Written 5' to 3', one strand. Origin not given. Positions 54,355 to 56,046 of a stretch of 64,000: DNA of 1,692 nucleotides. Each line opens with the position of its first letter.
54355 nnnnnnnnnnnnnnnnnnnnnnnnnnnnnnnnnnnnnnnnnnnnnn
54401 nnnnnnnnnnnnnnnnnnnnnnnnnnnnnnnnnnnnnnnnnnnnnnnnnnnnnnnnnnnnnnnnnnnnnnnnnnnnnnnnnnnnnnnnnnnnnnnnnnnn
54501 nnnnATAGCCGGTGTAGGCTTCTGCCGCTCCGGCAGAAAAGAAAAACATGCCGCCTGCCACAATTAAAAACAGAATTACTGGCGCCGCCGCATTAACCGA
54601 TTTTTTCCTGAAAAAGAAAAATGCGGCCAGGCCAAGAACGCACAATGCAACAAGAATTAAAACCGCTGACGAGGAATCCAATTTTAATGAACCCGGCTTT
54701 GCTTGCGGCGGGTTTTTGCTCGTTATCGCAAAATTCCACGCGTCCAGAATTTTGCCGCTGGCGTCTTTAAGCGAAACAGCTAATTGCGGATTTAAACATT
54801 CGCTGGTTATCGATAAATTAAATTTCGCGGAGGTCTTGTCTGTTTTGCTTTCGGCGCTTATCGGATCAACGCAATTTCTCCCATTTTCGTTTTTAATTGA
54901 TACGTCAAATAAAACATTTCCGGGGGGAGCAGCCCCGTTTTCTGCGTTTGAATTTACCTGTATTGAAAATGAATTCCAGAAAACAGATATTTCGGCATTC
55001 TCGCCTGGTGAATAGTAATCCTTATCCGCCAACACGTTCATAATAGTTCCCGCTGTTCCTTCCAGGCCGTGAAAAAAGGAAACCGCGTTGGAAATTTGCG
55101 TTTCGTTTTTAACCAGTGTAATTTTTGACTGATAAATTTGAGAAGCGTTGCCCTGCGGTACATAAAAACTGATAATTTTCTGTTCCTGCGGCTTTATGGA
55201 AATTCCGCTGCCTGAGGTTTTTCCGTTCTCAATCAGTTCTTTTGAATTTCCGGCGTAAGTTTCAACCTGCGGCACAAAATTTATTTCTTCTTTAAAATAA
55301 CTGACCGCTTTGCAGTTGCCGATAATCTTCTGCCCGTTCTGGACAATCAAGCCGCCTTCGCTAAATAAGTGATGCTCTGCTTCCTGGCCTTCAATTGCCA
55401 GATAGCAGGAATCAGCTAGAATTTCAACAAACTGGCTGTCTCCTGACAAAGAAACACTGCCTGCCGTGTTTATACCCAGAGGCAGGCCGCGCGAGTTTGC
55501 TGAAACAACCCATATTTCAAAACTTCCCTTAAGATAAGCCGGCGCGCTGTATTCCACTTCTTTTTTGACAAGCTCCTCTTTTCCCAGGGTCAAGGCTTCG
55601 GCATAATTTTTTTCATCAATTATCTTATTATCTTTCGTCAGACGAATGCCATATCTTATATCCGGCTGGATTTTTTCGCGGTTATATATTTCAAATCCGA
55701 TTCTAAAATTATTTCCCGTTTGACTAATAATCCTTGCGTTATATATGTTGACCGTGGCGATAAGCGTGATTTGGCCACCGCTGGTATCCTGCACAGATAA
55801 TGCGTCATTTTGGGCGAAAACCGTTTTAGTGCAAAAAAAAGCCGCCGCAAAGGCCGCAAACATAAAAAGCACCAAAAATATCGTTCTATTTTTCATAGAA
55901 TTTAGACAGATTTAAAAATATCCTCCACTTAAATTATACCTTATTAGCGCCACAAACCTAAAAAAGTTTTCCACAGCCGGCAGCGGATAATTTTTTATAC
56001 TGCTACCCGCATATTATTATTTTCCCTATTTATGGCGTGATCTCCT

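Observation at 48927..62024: Pilus-associated adhesin locus: three minor pilins, a Gly-rich anchored protein, two giant TSP1-like surface proteins and an M64-like protein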

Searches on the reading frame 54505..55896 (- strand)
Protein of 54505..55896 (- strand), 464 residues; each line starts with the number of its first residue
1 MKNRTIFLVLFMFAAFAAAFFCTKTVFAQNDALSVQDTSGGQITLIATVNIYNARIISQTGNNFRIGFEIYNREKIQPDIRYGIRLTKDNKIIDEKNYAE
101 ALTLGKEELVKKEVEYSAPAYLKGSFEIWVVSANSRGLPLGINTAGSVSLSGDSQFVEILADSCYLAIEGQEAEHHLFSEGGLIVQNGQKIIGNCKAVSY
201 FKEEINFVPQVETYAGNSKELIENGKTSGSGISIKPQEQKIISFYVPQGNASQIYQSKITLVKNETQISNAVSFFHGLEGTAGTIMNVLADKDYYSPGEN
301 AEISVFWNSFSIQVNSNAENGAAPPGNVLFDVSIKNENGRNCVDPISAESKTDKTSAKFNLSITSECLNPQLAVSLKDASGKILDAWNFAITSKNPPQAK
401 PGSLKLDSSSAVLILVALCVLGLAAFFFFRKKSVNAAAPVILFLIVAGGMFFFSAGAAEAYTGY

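Call 28: predict_structure(alignment_id=A2)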
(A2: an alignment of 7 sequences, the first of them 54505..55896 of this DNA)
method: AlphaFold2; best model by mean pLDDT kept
length: 464 residues; sequences in the alignment: 7
mean_pLDDT: 76.3   pTM: 0.64
mean pLDDT of the five models: 76.3, 74.6, 73.1, 72.8, 70.6
residues with pLDDT >= 90: 164; 70-90: 152; 50-70: 83; < 50: 65
segments of 3 or more residues with pLDDT < 50: 1-4, 20-45, 315-322, 400-407, 453-464
pLDDT, mean of each block of 10 residues (from residue 1): 55 57 37 26 54 95 96 89 91 88 91 95 95 82 94 93 87 55 79 93 94 73 64 93 86 83 91 82 83 91 84 46 67 92 87 81 91 90 87 71 44 69 66 53 64 43 30
secondary structure, 60 per line:
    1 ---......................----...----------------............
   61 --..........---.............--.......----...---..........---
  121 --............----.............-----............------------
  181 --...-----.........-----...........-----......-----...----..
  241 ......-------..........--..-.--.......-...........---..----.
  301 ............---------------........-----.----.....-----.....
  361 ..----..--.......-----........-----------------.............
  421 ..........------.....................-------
elements in order: H4-25 E49-60 E63-72 E76-88 E91-97 E102-104 E108-117 E123-134 E139-151 E157-168 E183-185 E191-199 E205-215 E221-226 E232-234 E239-246 E254-263 E272-278 E280-290 E300-312 E328-335 E346-350 E356-362 E371-377 E383-390 H408-430 H437-457

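Call 31: fold_search(model_id=the predicted structure, library=pdb)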
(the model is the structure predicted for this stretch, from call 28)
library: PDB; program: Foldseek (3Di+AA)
matches with E <= 10: 1924; with E <= 0.001: 302
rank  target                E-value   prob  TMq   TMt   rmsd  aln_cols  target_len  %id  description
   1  5e55_B                2.7e-08  1.00  0.16  0.23  21.9       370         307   11  Crystal structure of mouse CNTN6 FN1-FN3 domains (released 2016-08-31)
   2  7q62_B                5.3e-08  1.00  0.19  0.12  20.8       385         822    9  Structure of TEV cleaved A2ML1 dimer (A2ML1-TT dimer) (released 2022-04-20)
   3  5e55_A                5.8e-08  1.00  0.15  0.22  20.8       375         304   11  Crystal structure of mouse CNTN6 FN1-FN3 domains (released 2016-08-31)
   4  7q60                  6.1e-08  1.00  0.17  0.08  20.8       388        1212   10  Structure of TEV cleaved A2ML1 (A2ML1-TE) (released 2022-04-20)
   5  7mrq                  6.5e-08  1.00  0.15  0.21  27.2       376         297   11  Chicken CNTN4 FN1-FN3 domains with T751A, V752A, Y781A, E786A mutations (released 2022-01-05)
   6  7sqc_F1               6.8e-08  1.00  0.15  0.14  29.5       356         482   10  Ciliary C1 central pair apparatus isolated from Chlamydomonas reinhardtii (released 2022-04-13)
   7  8ayh_C                8.8e-08  1.00  0.19  0.14  22.6       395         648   12  Structure of Complement C5 in Complex with small molecule inhibitor and CVF (released 2022-12-21)
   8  7sqc_F0               8.8e-08  1.00  0.14  0.20  29.6       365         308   10  Ciliary C1 central pair apparatus isolated from Chlamydomonas reinhardtii (released 2022-04-13)
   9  9ijj_E                1.0e-07  1.00  0.17  0.16  26.2       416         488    8  In situ structure of the central apparatus in mouse sperm axoneme. (released 2025-06-04)
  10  7q61_A                1.1e-07  1.00  0.18  0.09  20.5       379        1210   10  Structure of TEV conjugated A2ML1 (A2ML1-TC) (released 2022-04-20)
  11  8uin_A                1.4e-07  1.00  0.23  0.18  19.9       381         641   11  Structure of the C3bBb-albicin complex (released 2024-05-08)
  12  5e4q                  1.5e-07  1.00  0.15  0.23  23.5       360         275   12  Crystal structure of mouse CNTN3 FN1-FN3 domains (released 2016-08-31)
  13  5a42                  1.5e-07  1.00  0.19  0.07  21.2       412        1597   11  Cryo-EM single particle 3D reconstruction of the native conformation of E. coli alpha-2-macroglobulin (ECAM) (released 2015-07-29)
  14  6xay_C                1.9e-07  1.00  0.16  0.25  26.5       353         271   10  Structure of a fragment of human fibronectin containing the 10th, 11th and 12th type III domains (released 2021-06-09)
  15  7u05_B                2.0e-07  1.00  0.17  0.11  25.9       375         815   11  Structure of the yeast TRAPPII-Rab11/Ypt32 complex in the closed/closed state (composite structure) (released 2022-04-27)
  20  7u06_A                2.4e-07  1.00  0.19  0.09  26.8       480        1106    8  Structure of the yeast TRAPPII-Rab11/Ypt32 complex in the closed/open state (composite structure) (released 2022-04-27)
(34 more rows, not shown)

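Call 34: search_protein_representatives(alignment_id=A2)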
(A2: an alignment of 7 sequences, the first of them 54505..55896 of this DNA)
Query: 7 sequences, 471 profile positions. Proteins with E-value up to 0.001 (for the whole library): 2142; up to 1e-10: 1677; up to 1e-30: 1076. The best 150 are listed.
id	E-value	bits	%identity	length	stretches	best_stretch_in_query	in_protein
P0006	2.0e-212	722.4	-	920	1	6-470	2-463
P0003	4.3e-210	714.7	-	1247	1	7-470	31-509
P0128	5.0e-195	665.0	-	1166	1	3-470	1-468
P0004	6.8e-195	664.6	-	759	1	3-471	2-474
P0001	1.8e-191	653.3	-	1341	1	3-470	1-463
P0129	1.7e-180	617.2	-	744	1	4-469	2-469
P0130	2.6e-179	613.2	-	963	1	3-471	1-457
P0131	5.7e-175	598.9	-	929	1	34-471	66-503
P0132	3.6e-173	593.0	-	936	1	15-471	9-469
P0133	1.8e-168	577.5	-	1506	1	18-470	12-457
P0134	2.7e-165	567.0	-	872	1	4-470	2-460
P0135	8.9e-162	555.4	-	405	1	11-409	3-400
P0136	1.2e-159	548.4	-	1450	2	39-471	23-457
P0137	7.8e-157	539.1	-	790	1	4-467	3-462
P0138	1.3e-156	538.4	-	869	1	34-469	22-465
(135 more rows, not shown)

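Call 38: find_related_loci(query=A3, collection=genome_contigs, flank=10000)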
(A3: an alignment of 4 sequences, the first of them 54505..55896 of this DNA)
Query A3 (464 aa) in genome_contigs; peptide patterns used: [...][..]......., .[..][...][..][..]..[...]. (x = any residue, [..] = any of these).
112 stretches matched a pattern; 13 encode a relative of the query (tblastn E <= 1e-3); 13 distinct loci.
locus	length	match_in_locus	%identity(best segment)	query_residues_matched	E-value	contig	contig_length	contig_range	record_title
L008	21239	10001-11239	36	42-452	1e-84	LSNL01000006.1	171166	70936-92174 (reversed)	MAG: Parcubacteria group bacterium M10-OD1-1 Contig9064, whole genome shotgun sequence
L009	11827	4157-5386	34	1-405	3e-74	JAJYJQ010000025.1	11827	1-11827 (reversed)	MAG: bacterium isolate DBS2-1.bin164 NODE_10298_length_11827_cov_1.680342, whole genome shotgun sequence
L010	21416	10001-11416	34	1-462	4e-65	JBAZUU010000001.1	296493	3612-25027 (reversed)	MAG: Parcubacteria group bacterium isolate SO_2017_GW1_236 NODE_285_length_296493_cov_16.823306_OW334_2017, whole genome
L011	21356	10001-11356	30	2-446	5e-64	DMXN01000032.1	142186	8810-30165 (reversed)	MAG TPA_asm: Candidatus Moraniibacteriota bacterium isolate UBA11696 contig_369, whole genome shotgun sequence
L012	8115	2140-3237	32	36-400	2e-60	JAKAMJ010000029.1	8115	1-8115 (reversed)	MAG: bacterium isolate WY5.bin169 NODE_16385_length_8115_cov_2.325739, whole genome shotgun sequence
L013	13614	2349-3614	30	45-451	2e-53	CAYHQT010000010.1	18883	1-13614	MAG TPA_asm: uncultured Candidatus Saccharibacteria bacterium isolate ERP119705_co14_62 genome assembly, contig: NODE_29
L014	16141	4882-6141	31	39-462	7e-52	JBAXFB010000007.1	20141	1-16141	MAG: bacterium isolate ELA260 MAG260_7, whole genome shotgun sequence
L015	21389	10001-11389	28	1-464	3e-49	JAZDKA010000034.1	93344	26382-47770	MAG: Patescibacteria group bacterium isolate MEGAHIT-group-0.51 k141_12187372, whole genome shotgun sequence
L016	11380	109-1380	34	45-462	8e-49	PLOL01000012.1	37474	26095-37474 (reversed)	MAG: Patescibacteria group bacterium isolate bog_1341 73.20120700_S3X.70_contig_15946, whole genome shotgun sequence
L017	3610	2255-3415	30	1-401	1e-46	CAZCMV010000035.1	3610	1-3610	MAG TPA_asm: uncultured Bdellovibrionales bacterium isolate SRP192927_co1_222 genome assembly, contig: NODE_80987_length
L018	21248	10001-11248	28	46-464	2e-38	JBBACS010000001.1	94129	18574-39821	MAG: Candidatus Paceibacterota bacterium isolate SO_2017_LW1_54 NODE_99_length_94129_cov_1.781526_LW64-88_2017, whole ge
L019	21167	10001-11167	26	5-389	2e-27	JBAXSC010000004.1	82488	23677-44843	MAG: Candidatus Nomurabacteria bacterium isolate ELA599 MAG599_4, whole genome shotgun sequence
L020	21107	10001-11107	31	2-393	1e-37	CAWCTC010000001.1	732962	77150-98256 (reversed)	MAG: uncultured bacterium isolate MFD01476.bin.2.188 genome assembly, contig: contig_65275, whole genome shotgun sequenc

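Call 42: search_protein_families(library=pfam, proteins=[L008:13109-14047:+, L008:14044-15171:+, L008:8238-8951:+, L011:13011-13748:+, L011:14058-14771:+, L011:14855-17656:+, L011:17806-18717:+, L011:9029-9691:+, L012:5512-6717:+, L013:4708-6114:+], max_evalue=0.001)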
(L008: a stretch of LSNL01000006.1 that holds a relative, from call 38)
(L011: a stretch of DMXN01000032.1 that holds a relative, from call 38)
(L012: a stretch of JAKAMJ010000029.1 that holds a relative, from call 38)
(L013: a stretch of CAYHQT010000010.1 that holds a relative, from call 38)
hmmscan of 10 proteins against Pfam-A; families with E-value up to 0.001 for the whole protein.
L008:13109-14047:+ (312 aa): 8 families
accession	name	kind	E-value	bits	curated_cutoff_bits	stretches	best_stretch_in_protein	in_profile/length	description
PF07992.20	Pyr_redox_2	-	1.1e-44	153.4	26.1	1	12-297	1-291/291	Pyridine nucleotide-disulphide oxidoreductase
PF13738.12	Pyr_redox_3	-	1.6e-26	93.7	30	2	85-278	101-305/305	Pyridine nucleotide-disulphide oxidoreductase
PF00070.33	Pyr_redox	-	2.2e-08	34.9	22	1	151-222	1-80/82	Pyridine nucleotide-disulphide oxidoreductase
PF03486.20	HI0933_like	-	1e-07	32.1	50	0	13-42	2-31/244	HI0933-like protein Rossmann domain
PF00890.30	FAD_binding_2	-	9.1e-06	25.5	20.4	0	13-43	1-31/414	FAD binding domain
PF13434.12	Lys_Orn_oxgnase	-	0.00014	21.6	21.3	0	103-178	142-219/339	L-lysine 6-monooxygenase/L-ornithine 5-monooxygenase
PF12831.13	FAD_oxidored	-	0.00037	20.3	27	0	13-48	1-38/416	FAD dependent oxidoreductase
PF01266.30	DAO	-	0.00091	19.3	27.9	0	13-43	1-31/353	FAD dependent oxidoreductase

L008:14044-15171:+ (375 aa): 5 families
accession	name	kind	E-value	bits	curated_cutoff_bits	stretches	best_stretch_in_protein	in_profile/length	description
PF00390.24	malic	-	9.9e-30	104.1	23.1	2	24-112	13-124/182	Malic enzyme, N-terminal domain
PF03949.21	Malic_M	-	4e-18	66.1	23.5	1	158-358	3-237/258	Malic enzyme, NAD binding domain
PF00208.27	ELFV_dehydrog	-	5.8e-05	23.4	23.4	1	169-245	20-90/241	Glutamate/Leucine/Phenylalanine/Valine dehydrogenase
PF00899.27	ThiF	-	0.00027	20.6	28.1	1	176-212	16-52/238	ThiF family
PF01494.25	FAD_binding_3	-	0.0007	19.4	22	1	181-231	2-52/349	FAD binding domain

L008:8238-8951:+ (237 aa): 1 family
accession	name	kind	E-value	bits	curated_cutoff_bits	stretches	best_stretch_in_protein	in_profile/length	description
PF01255.24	Prenyltransf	-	6.2e-55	186.6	27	1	15-236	1-219/219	Putative undecaprenyl diphosphate synthase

L011:13011-13748:+ (245 aa): 2 families
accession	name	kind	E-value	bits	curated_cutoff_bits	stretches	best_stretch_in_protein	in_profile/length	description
PF18911.6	PKD_4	-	2.7e-17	63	27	2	189-236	31-76/85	PKD domain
PF00801.26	PKD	-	3.7e-14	52.9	23.5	1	189-236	26-73/80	PKD domain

L011:14058-14771:+ (237 aa): 2 families
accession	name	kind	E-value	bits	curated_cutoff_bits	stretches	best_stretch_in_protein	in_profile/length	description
PF01863.23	YgjP-like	-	2.9e-61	207.5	26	1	26-230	1-206/207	YgjP-like, metallopeptidase domain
PF08325.16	WLM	-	7.4e-05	23.3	26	1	190-223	83-116/190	WLM domain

L011:14855-17656:+ (933 aa): 18 families
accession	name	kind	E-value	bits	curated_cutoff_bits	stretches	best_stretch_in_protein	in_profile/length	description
PF17760.6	UvrA_inter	-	3.3e-20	72.4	23.3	1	139-246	2-107/109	UvrA interaction domain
PF17755.6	UvrA_DNA-bind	-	4e-20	72.6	23.2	1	297-396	1-110/110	UvrA DNA-binding domain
PF00005.33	ABC_tran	-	4.2e-20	73.2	25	1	621-653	1-33/137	ABC transporter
PF13304.12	AAA_21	-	1.1e-09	39.2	27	1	825-886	236-297/304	AAA domain, putative AbiEii toxin, Type IV TA system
PF02463.25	SMC_N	-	7.3e-09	35.8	40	0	19-57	7-49/220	RecF/RecN/SMC N terminal domain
PF13555.12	AAA_29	-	4.9e-08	33.1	27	0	626-648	17-39/61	P-loop containing region of AAA domain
PF13191.12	AAA_16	-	5.9e-07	30.6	32.6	0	26-59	18-50/167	AAA ATPase domain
PF20703.3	nSTAND1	-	1.6e-06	28.4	27.1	0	28-50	29-51/379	Novel STAND NTPase 1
PF03193.22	RsgA_GTPase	-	1.4e-05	25.4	30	0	609-670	85-146/174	RsgA GTPase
PF13481.12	AAA_25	-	3e-05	24.2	27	0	627-654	29-56/195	AAA domain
PF20720.3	nSTAND3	-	3.4e-05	24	27.2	0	632-663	18-51/155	Novel STAND NTPase 3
PF13401.12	AAA_22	-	4e-05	24.4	27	0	632-655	6-29/130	AAA domain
PF13238.12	AAA_18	-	5.9e-05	24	29.4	0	634-659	1-24/128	AAA domain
PF25199.1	nSTAND_NTPase5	-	0.0001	22.6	34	0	632-653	42-63/145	Novel STAND NTPase 5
PF13671.12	AAA_33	-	0.00018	22.3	27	0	634-654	2-22/143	AAA domain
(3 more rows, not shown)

L011:17806-18717:+ (303 aa): 0 families

L011:9029-9691:+ (220 aa): 2 families
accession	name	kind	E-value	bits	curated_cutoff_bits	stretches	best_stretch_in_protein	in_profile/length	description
PF00717.28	Peptidase_S24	-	2.4e-17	63.1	23.3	1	86-207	1-113/116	Peptidase S24-like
PF01726.22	LexA_DNA_bind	-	0.00035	20.7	23.7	1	1-66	1-62/65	LexA DNA binding domain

L012:5512-6717:+ (401 aa): 2 families
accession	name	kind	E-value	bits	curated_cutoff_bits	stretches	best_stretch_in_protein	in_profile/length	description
PF03462.23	PCRF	-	1.5e-38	133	24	1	99-253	33-194/194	PCRF domain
PF00472.26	RF-1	-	5.8e-37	126.6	35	1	263-370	4-116/116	RF-1 domain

L013:4708-6114:+ (468 aa): 2 families
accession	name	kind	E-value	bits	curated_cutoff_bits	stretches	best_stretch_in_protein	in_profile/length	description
PF00152.25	tRNA-synt_2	-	2.1e-116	388.7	25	1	121-437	1-307/308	tRNA synthetases class II (D, K and N)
PF01336.31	tRNA_anti-codon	-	6.1e-16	58.6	27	1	19-103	1-75/75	OB-fold nucleic acid binding domain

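Call 43: search_protein_families(library=pfam, proteins=[L015:9412-9873:+, L015:13019-13528:+, L015:13666-15906:+, L015:3523-4674:+, L019:12271-12864:+, L019:11370-12137:-, L019:8281-9381:+, L018:19228-21027:+, L018:15884-16261:+, L020:7123-9852:+], max_evalue=0.001)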
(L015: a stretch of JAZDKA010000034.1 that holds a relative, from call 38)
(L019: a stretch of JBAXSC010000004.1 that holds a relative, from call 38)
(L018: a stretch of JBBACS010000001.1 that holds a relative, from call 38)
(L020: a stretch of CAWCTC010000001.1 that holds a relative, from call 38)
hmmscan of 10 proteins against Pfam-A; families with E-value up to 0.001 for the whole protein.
L015:9412-9873:+ (153 aa): 0 families

L015:13019-13528:+ (169 aa): 2 families
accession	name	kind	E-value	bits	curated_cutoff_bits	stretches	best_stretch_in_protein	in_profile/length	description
PF22811.2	Zn_ribbon_NrdR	-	2.8e-21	75.6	27.2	1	11-52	1-42/42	Transcriptional repressor NrdR-like, N-terminal domain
PF03477.21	ATP-cone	-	2.1e-18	67.1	25.8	1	60-154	2-85/88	ATP cone domain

L015:13666-15906:+ (746 aa): 2 families
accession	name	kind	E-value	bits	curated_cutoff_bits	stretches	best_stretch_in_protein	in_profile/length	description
PF13597.11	NRDD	-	1.2e-203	678.3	26.2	1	166-743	1-562/562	Anaerobic ribonucleoside-triphosphate reductase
PF03477.21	ATP-cone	-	2.1e-23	83.1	25.8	1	48-137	2-87/88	ATP cone domain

L015:3523-4674:+ (383 aa): 1 family
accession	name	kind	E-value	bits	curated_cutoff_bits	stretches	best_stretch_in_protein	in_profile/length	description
PF18998.6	Flg_new_2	-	1.4e-14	54.2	23.6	1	170-241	7-72/73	Divergent InlB B-repeat domain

L019:12271-12864:+ (197 aa): 1 family
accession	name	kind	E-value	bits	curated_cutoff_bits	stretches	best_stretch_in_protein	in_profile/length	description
PF03575.23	Peptidase_S51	-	1.2e-22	81.1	23.9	1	10-173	9-175/206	Peptidase family S51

L019:11370-12137:- (255 aa): 2 families
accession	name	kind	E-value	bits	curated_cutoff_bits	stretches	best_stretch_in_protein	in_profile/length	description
PF03372.29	Exo_endo_phos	-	3.6e-27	95.9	24.5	1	4-248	1-225/225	Endonuclease/Exonuclease/phosphatase family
PF14529.12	Exo_endo_phos_2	-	7.6e-06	26.2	27.4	1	108-251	2-116/117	Endonuclease-reverse transcriptase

L019:8281-9381:+ (366 aa): 1 family
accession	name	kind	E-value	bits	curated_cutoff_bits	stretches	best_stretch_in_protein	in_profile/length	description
PF00162.24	PGK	-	1e-73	249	27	1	2-354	9-377/379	Phosphoglycerate kinase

L018:19228-21027:+ (599 aa): 1 family
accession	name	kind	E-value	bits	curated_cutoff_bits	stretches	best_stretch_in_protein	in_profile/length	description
PF13313.11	DUF4082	-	3.5e-05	24.2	28.4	1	208-325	20-127/143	Domain of unknown function (DUF4082)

L018:15884-16261:+ (125 aa): 1 family
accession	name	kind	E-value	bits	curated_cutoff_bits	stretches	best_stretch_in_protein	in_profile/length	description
PF13366.12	PDDEXK_3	-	1.6e-20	74.1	22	1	14-112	2-108/117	PD-(D/E)XK nuclease superfamily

L020:7123-9852:+ (909 aa): 1 family
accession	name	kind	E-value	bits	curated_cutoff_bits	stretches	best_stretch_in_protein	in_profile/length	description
PF18998.6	Flg_new_2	-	9.7e-09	35.5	23.6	1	293-349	4-58/73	Divergent InlB B-repeat domain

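Call 59: find_related_loci(query=A3, collection=metagenome_contigs, flank=10000)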
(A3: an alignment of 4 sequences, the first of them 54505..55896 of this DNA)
Query A3 (464 aa) in metagenome_contigs; peptide patterns used: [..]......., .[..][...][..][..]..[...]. (x = any residue, [..] = any of these).
264 stretches matched a pattern; 13 encode a relative of the query (tblastn E <= 1e-3); 13 distinct loci.
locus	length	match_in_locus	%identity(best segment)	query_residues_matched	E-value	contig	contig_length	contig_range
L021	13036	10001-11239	36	42-452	8e-85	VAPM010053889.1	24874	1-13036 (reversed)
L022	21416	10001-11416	34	1-462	3e-65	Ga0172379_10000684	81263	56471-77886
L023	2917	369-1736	30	1-461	4e-62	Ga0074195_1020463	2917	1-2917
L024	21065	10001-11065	35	46-395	1e-60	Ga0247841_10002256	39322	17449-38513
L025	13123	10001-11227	31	46-452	3e-60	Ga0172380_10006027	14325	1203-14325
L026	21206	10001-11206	30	1-401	4e-54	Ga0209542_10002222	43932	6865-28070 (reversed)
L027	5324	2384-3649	30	45-451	1e-53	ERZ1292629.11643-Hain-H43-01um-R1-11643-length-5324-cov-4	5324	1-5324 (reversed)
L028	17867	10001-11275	32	5-422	2e-54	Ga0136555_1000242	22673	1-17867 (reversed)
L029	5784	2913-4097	29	6-399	3e-43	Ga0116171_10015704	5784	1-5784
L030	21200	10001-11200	27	46-453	6e-39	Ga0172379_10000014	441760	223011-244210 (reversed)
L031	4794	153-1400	28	46-464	1e-38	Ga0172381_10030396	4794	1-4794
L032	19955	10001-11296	35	42-462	1e-76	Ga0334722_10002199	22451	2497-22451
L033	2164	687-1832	26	5-386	3e-31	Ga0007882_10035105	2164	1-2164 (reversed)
